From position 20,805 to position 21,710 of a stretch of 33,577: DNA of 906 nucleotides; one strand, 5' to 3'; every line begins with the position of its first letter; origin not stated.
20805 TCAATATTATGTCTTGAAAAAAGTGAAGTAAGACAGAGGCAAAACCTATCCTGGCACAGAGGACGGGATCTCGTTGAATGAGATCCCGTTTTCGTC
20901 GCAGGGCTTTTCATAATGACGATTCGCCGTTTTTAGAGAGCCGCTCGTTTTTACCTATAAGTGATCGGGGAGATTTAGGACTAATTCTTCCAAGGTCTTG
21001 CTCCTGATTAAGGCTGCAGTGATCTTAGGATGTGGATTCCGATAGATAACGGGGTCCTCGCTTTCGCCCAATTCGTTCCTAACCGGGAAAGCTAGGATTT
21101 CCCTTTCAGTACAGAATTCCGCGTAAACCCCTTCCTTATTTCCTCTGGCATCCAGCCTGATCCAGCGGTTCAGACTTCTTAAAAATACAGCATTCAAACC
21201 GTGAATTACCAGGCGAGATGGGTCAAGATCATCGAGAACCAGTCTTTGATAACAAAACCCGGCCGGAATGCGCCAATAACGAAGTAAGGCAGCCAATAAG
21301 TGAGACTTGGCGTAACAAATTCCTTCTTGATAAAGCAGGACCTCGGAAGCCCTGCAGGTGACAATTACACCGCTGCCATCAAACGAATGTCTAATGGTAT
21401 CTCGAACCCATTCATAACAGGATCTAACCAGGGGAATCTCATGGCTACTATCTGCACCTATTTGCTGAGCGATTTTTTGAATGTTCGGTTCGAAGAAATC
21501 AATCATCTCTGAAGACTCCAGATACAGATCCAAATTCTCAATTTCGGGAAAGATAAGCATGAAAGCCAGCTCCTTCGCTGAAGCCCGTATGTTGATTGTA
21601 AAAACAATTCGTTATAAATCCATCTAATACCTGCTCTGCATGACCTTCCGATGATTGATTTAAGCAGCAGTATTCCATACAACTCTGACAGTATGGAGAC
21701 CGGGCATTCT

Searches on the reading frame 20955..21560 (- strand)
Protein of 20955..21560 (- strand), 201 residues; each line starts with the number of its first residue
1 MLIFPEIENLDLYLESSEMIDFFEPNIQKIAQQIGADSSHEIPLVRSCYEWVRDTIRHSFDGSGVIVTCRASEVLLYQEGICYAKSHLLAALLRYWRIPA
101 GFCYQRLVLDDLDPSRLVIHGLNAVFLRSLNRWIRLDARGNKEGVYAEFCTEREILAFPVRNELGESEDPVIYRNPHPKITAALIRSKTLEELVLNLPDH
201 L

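Call 10: search_protein_families(library=pfam, proteins=[window:20955-21560:-], max_evalue=0.001)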
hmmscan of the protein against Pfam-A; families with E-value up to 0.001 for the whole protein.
window:20955-21560:- (201 aa): 1 family
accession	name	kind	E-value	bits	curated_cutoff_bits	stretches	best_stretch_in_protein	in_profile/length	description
PF01841.26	Transglut_core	-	6.2e-08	33.3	23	1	29-138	2-108/108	Transglutaminase-like superfamily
